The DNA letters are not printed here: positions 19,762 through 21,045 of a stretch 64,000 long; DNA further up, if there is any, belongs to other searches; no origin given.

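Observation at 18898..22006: An extracytoplasmic flavinylation / electron-transfer-like module attached directly to rnfCDGEAB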

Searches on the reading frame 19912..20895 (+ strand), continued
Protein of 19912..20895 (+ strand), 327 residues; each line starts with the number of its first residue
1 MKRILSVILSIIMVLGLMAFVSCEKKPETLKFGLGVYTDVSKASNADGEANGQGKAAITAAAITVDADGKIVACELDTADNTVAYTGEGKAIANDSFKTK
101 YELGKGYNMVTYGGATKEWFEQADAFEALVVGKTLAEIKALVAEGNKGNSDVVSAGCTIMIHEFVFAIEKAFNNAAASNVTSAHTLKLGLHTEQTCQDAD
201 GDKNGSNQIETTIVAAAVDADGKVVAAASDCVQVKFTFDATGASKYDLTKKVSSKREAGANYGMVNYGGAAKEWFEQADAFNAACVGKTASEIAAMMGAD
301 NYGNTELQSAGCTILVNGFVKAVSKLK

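Call 73: search_protein_families(library=pfam, proteins=[P0204, P0240, P0187, P0180, P0184, P0260, P0203, P0158, P0223, P0189], max_evalue=0.01)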
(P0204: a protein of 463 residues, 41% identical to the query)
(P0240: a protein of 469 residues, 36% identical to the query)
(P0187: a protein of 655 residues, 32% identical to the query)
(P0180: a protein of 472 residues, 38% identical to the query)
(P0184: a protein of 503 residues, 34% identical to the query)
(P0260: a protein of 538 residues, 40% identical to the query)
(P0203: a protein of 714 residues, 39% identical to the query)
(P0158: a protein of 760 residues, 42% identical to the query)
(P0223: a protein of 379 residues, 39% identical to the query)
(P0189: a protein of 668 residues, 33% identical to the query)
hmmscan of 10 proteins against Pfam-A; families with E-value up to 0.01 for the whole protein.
P0204 (463 aa): 1 family
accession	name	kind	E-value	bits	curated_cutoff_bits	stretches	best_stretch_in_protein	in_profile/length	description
PF04205.19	FMN_bind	-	2.6e-15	57.2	22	1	59-126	5-76/77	FMN-binding domain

P0240 (469 aa): 1 family
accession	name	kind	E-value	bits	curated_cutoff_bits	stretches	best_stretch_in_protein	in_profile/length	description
PF04205.19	FMN_bind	-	3.5e-15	56.8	22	1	53-125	1-77/77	FMN-binding domain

P0187 (655 aa): 0 families

P0180 (472 aa): 1 family
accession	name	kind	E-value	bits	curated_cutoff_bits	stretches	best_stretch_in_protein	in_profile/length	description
PF04205.19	FMN_bind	-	5e-13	49.9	22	1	92-164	1-77/77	FMN-binding domain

P0184 (503 aa): 1 family
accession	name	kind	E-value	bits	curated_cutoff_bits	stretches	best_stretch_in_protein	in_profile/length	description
PF04475.18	DUF555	-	0.0079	16.8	25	0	153-188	15-50/110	Protein of unknown function (DUF555)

P0260 (538 aa): 1 family
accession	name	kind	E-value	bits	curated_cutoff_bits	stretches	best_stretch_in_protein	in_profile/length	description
PF01391.23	Collagen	-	8.8e-05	22.6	27.2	1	61-88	7-34/60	Collagen triple helix repeat (20 copies)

P0203 (714 aa): 2 families
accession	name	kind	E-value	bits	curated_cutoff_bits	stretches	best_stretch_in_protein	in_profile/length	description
PF02368.24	Big_2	-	2.1e-08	34.4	22.8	1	43-107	5-70/79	Bacterial Ig-like domain (group 2)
PF21461.3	HL_N-beta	-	0.0026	17.9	27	0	75-109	15-48/57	Hyaluronate lyase, N-terminal beta-sheet domain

P0158 (760 aa): 2 families
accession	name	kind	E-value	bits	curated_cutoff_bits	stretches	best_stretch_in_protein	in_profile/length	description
PF08534.16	Redoxin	-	0.00027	21.2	26.6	0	433-481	92-135/148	Redoxin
PF21112.3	CsgH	-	0.0054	17.1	27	0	446-485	44-83/88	CsgH protein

P0223 (379 aa): 0 families

P0189 (668 aa): 2 families
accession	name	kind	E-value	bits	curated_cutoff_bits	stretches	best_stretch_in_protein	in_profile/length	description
PF18953.6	SAP_new25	-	0.0029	17.6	26.3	0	296-318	19-41/51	SAP domain-containing new25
PF00936.24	BMC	-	0.0052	17.2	24.5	0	498-525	38-64/75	BMC domain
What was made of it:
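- Three members are fused to a canonical FMN_bind domain (E 1e-13 to 1e-15; call 73).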

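Call 75: find_encoding_contigs(protein=P0240, flank=8000, max_places=2)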
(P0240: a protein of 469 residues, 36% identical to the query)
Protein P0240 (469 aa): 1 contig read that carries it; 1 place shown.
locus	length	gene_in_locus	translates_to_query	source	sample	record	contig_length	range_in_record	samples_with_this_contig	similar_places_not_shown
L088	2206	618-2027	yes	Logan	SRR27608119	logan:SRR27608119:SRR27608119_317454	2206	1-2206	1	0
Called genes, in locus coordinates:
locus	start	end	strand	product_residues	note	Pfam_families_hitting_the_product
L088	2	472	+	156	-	?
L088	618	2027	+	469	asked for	PF04205:FMN_bind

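Call 76: find_encoding_contigs(protein=P0204, flank=8000, max_places=2)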
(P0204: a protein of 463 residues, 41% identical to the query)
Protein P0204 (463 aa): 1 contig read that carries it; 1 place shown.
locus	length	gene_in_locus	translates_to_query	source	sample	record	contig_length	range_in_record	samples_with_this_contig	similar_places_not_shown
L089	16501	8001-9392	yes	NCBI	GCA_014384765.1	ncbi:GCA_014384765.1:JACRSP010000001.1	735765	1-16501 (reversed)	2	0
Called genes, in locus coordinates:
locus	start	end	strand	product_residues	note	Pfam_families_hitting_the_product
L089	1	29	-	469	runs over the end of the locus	PF00079:Serpin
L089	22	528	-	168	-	PF04542:Sigma70_r2, PF04545:Sigma70_r4, PF08281:Sigma70_r4_2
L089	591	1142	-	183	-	PF07456:Hpre_diP_synt_I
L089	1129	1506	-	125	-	PF07009:NusG_II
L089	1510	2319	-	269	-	PF04060:FeS, PF13187:Fer4_9 (weak), PF14697:Fer4_21, PF00037:Fer4, PF12797:Fer4_2 (weak), PF12837:Fer4_6, PF13534:Fer4_17 (weak), PF12838:Fer4_7, +7 more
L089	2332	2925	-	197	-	PF02508:Rnf-Nqr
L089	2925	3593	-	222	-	PF02508:Rnf-Nqr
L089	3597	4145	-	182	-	PF04205:FMN_bind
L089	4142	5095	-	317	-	PF03116:NQR2_RnfD_RnfE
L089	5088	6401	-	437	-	PF13375:RnfC_N, PF01512:Complex1_51K, PF10531:SLBB (weak), PF13187:Fer4_9, PF12838:Fer4_7 (weak), PF13183:Fer4_8 (weak), PF13237:Fer4_10 (weak), PF14697:Fer4_21 (weak), +3 more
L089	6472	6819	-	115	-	PF07784:DUF1622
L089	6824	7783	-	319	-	PF07883:Cupin_2 (faint), PF02311:AraC_binding (weak), PF12833:HTH_18, PF00165:HTH_AraC (weak)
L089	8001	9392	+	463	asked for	PF04205:FMN_bind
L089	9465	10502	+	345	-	PF02424:ApbE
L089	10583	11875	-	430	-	PF00375:SDF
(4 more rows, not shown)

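Call 77: find_encoding_contigs(protein=P0187, flank=8000, max_places=2)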
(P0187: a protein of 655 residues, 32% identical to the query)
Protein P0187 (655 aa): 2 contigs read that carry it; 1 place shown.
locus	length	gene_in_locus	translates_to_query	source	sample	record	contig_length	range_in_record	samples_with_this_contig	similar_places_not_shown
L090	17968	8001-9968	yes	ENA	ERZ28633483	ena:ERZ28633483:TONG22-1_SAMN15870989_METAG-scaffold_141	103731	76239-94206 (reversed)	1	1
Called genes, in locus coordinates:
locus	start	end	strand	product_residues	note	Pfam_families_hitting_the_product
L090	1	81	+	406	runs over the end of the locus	PF00579:tRNA-synt_1b, PF22421:SYY_C-terminal, PF01479:S4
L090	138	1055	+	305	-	PF00781:DAGK_cat, PF19279:YegS_C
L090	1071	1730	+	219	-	PF00702:Hydrolase, PF08282:Hydrolase_3 (faint), PF12710:HAD, PF13419:HAD_2, PF13242:Hydrolase_like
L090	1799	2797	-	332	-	PF00356:LacI, PF00532:Peripla_BP_1, PF13407:Peripla_BP_4, PF13377:Peripla_BP_3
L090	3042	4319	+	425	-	PF10509:GalKase_gal_bdg, PF00288:GHMP_kinases_N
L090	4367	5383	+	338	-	PF00106:adh_short, PF01073:3Beta_HSD, PF01370:Epimerase, PF02719:Polysacc_synt_2, PF04321:RmlD_sub_bind, PF08659:KR, PF13460:NAD_binding_10, PF16363:GDP_Man_Dehyd, +1 more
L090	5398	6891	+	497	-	PF01087:GalP_UDP_transf, PF02744:GalP_UDP_tr_C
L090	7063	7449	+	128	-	PF07009:NusG_II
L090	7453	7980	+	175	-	PF07456:Hpre_diP_synt_I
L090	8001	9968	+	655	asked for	-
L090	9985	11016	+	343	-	PF02424:ApbE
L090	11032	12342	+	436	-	PF13375:RnfC_N, PF01512:Complex1_51K, PF10531:SLBB, PF12838:Fer4_7, PF13183:Fer4_8 (faint), PF13237:Fer4_10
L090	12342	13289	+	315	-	PF03116:NQR2_RnfD_RnfE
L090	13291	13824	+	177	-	PF04205:FMN_bind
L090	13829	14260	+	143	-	-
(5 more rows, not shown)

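Call 80: list_cluster_members(proteins=[P0204, P0187, P0180, P0016, P0217, P0129])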
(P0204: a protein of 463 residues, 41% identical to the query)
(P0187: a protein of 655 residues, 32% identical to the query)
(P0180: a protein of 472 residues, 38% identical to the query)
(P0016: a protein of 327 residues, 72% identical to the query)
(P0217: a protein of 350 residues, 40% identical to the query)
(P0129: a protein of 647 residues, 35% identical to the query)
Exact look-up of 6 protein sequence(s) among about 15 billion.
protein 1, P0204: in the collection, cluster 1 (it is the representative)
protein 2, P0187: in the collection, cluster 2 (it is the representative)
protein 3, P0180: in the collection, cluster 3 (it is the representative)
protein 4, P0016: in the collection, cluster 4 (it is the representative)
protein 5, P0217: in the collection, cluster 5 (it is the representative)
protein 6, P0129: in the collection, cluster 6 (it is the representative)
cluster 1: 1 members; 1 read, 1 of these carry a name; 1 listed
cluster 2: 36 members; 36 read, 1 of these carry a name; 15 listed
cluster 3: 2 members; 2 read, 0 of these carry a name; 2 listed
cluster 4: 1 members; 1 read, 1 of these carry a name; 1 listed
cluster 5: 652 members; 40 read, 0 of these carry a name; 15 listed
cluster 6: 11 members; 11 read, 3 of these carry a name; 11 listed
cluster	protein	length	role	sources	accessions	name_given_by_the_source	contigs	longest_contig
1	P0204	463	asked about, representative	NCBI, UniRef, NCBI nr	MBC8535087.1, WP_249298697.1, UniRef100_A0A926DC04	FMN-binding protein [Feifania hominis] | FMN-binding protein n=1 Tax=Feifania hominis TaxID=2763660 RepID=A0A926DC04_9FIRM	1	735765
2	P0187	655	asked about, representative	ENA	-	-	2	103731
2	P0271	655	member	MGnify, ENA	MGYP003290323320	FL=1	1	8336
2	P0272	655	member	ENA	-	-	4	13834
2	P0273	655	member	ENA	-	-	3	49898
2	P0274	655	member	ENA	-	-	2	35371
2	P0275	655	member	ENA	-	-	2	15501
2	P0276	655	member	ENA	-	-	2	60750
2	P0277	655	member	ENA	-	-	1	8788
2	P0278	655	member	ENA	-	-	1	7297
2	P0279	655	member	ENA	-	-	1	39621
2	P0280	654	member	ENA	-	-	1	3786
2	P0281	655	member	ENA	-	-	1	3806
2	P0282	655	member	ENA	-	-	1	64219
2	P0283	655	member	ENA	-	-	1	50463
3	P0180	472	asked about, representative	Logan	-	-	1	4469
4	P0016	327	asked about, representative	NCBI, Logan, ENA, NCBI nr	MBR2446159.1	MAG: hypothetical protein IKB28_05760 [Clostridia bacterium] | hypothetical protein [Clostridia bacterium]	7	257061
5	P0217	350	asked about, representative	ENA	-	-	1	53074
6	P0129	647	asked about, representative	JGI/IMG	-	-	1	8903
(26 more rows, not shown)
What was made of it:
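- In Feifania hominis RnfG is single-domain and the lipoprotein homologue carries the extra FMN_bind domain (calls 73, 76, 80).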

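Call 88: find_related_loci(query=A4, collection=metagenome_contigs, flank=8000)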
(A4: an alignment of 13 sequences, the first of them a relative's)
Query A4 (343 aa) in metagenome_contigs; peptide patterns used: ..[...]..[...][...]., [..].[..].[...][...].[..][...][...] (x = any residue, [..] = any of these).
600 stretches matched a pattern (row limit reached: there are more); 263 encode a relative of the query (tblastn E <= 1e-3); the best 80 are kept; 80 distinct loci.
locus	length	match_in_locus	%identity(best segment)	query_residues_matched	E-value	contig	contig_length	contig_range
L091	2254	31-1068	49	1-343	2e-108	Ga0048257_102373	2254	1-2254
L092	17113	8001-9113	45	1-343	2e-92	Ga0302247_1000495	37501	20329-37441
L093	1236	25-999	49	28-343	3e-100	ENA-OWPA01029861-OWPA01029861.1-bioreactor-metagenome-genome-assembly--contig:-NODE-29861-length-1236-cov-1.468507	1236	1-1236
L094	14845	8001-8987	47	23-343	5e-91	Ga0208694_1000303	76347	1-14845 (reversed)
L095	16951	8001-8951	53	20-343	3e-91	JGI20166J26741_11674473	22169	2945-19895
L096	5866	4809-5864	46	1-342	5e-90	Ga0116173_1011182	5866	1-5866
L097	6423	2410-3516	44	1-343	2e-89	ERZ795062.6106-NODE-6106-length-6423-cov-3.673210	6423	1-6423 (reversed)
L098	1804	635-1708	44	1-343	8e-92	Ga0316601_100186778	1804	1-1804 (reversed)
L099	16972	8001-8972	49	28-343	1e-86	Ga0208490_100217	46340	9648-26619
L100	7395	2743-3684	48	28-343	2e-86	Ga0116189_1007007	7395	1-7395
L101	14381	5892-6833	47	25-343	3e-85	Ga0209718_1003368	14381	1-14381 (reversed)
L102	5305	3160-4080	49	25-343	9e-83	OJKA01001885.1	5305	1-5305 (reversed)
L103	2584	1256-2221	45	28-343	7e-83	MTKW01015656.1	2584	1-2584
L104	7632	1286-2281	44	18-343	2e-80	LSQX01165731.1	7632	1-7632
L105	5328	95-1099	46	1-341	7e-80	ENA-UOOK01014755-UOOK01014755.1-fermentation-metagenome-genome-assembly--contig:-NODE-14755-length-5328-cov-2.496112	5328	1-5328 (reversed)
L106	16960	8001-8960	48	24-343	6e-80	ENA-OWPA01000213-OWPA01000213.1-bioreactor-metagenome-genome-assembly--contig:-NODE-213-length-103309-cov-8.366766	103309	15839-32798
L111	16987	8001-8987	45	4-343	5e-78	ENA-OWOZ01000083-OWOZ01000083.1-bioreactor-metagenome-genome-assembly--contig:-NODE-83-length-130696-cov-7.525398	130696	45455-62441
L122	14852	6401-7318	46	8-343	2e-72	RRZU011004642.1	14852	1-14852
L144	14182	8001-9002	41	1-343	5e-68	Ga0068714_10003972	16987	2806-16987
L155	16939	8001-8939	44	27-342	1e-65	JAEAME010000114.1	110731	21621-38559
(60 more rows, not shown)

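Call 95: search_dna_similar(query=window:19912-20895:+, collection=plasmids, mode=protein, max_evalue=0.001, max_rows=30)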
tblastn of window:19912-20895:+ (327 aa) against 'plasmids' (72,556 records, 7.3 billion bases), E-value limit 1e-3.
Records with a match: 1; places in all: 1; records where one place covers at least 80% of the query: 1.
Best place of each record, by identity: <60% 1.
By first word of the organism name: Acetoanaerobium 1.
By predicted mobility (MOB-suite, as given by PLSDB): non-mobilizable 1.
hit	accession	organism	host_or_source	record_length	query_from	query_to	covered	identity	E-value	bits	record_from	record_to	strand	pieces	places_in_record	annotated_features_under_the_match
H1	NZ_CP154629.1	Acetoanaerobium noterae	cell culture,Sludge of a digestion ...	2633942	31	321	89%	37.2%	9e-29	124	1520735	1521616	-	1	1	none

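Call 96: get_annotated_region(hit=H1, flank=9000)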
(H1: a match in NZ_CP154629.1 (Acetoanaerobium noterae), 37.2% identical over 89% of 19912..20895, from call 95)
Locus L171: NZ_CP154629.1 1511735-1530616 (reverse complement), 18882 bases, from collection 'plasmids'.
description: Acetoanaerobium noterae strain DSL2 plasmid pTPELB2, complete sequence
organism: Acetoanaerobium noterae (NCBI taxid 745369)
taxonomy: Bacteria; Bacillota; Clostridia; Peptostreptococcales; Filifactoraceae; Acetoanaerobium; Acetoanaerobium noterae
host: -; source: cell culture,Sludge of a digestion tower of a wastewater treatment plant; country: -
typing (MOB-suite, as given by PLSDB): non-mobilizable
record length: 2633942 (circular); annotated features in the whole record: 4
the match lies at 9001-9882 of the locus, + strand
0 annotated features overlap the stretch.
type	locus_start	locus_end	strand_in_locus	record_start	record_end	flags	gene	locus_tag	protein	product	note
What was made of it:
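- Tried and rejected: One record only, an unannotated Acetoanaerobium noterae replicon (calls 95, 96).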

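Call 98: search_protein_families(library=pfam, proteins=[L144:3045-5030:+, L111:2935-4956:+, L122:2199-4250:+, L106:2344-4458:+, L155:3553-5532:+, L144:7908-9002:+, L144:2190-2801:+, L122:261-1997:+, L122:9541-10797:+], max_evalue=0.001)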
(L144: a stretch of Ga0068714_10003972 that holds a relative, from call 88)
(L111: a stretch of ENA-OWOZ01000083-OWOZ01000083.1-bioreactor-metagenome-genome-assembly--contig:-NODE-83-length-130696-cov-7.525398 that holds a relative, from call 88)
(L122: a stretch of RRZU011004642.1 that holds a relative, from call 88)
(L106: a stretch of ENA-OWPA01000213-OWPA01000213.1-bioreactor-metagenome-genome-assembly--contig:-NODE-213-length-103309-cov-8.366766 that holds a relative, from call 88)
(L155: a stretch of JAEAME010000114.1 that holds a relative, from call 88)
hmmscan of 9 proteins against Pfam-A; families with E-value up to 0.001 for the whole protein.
L144:3045-5030:+ (662 aa): 5 families
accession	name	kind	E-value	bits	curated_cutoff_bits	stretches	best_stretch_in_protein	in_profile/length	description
PF07992.20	Pyr_redox_2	-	4.1e-39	135.2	26.1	1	14-329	2-281/291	Pyridine nucleotide-disulphide oxidoreductase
PF00070.33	Pyr_redox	-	4.9e-10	40.2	22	1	172-248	3-66/82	Pyridine nucleotide-disulphide oxidoreductase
PF13454.12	NAD_binding_9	-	2.3e-07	31.3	21.8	0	16-52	1-36/155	FAD-NAD(P)-binding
PF13450.12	NAD_binding_8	-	3.8e-05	24.3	21.9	0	17-50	1-29/68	NAD(P)-binding Rossmann-like domain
PF01266.30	DAO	-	0.00047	20.2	27.9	0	14-50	1-32/353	FAD dependent oxidoreductase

L111:2935-4956:+ (674 aa): 4 families
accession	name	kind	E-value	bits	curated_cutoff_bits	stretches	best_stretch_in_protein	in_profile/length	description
PF07992.20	Pyr_redox_2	-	9.1e-39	134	26.1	1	14-317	2-277/291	Pyridine nucleotide-disulphide oxidoreductase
PF00070.33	Pyr_redox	-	5.7e-10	40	22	1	173-250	4-68/82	Pyridine nucleotide-disulphide oxidoreductase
PF01266.30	DAO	-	2.3e-08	34.4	27.9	0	15-50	2-32/353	FAD dependent oxidoreductase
PF13454.12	NAD_binding_9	-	5.5e-05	23.6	21.8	0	16-51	1-35/155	FAD-NAD(P)-binding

L122:2199-4250:+ (684 aa): 4 families
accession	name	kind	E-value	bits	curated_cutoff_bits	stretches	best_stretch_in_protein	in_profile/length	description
PF07992.20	Pyr_redox_2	-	3.4e-41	142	26.1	1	16-324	2-278/291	Pyridine nucleotide-disulphide oxidoreductase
PF00070.33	Pyr_redox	-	3.4e-08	34.3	22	1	175-252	4-68/82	Pyridine nucleotide-disulphide oxidoreductase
PF13454.12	NAD_binding_9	-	3.1e-06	27.7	21.8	0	18-53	1-35/155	FAD-NAD(P)-binding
PF01266.30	DAO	-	5.8e-06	26.5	27.9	0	17-52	2-32/353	FAD dependent oxidoreductase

L106:2344-4458:+ (705 aa): 5 families
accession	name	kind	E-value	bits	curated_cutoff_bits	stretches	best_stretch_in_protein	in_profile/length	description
PF07992.20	Pyr_redox_2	-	5.5e-43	147.9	26.1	1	13-332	2-285/291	Pyridine nucleotide-disulphide oxidoreductase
PF00070.33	Pyr_redox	-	4.2e-11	43.6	22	1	172-248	4-67/82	Pyridine nucleotide-disulphide oxidoreductase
PF13454.12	NAD_binding_9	-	4.2e-09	37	21.8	1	15-50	1-35/155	FAD-NAD(P)-binding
PF01266.30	DAO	-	1.5e-07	31.8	27.9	0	13-49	1-32/353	FAD dependent oxidoreductase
PF13450.12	NAD_binding_8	-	7.3e-05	23.4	21.9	0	16-49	1-29/68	NAD(P)-binding Rossmann-like domain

L155:3553-5532:+ (660 aa): 4 families
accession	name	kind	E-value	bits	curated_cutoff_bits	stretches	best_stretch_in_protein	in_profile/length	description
PF07992.20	Pyr_redox_2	-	9.7e-37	127.4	26.1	1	8-324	2-283/291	Pyridine nucleotide-disulphide oxidoreductase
PF00070.33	Pyr_redox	-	1.5e-05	25.8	22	0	166-243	4-68/82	Pyridine nucleotide-disulphide oxidoreductase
PF01266.30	DAO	-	5.2e-05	23.4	27.9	0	9-42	2-31/353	FAD dependent oxidoreductase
PF13454.12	NAD_binding_9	-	0.00015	22.2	21.8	0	10-44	1-35/155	FAD-NAD(P)-binding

L144:7908-9002:+ (365 aa): 0 families

L144:2190-2801:+ (204 aa): 1 family
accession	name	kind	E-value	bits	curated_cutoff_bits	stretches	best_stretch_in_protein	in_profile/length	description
PF00857.26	Isochorismatase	-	1.2e-30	107.3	27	1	28-201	2-169/175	Isochorismatase domain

L122:261-1997:+ (579 aa): 1 family
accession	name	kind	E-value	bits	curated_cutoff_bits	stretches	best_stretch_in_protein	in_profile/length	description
PF01609.27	DDE_Tnp_1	-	2.4e-09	37.7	23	1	219-504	22-199/200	Transposase DDE domain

L122:9541-10797:+ (419 aa): 1 family
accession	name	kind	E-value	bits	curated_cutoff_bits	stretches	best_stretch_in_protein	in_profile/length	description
PF00144.29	Beta-lactamase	-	1.6e-46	159.4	27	1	38-391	2-308/329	Beta-lactamase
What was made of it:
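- On Listeria-type flavin-based EET system: Present next to distant family members (call 98).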
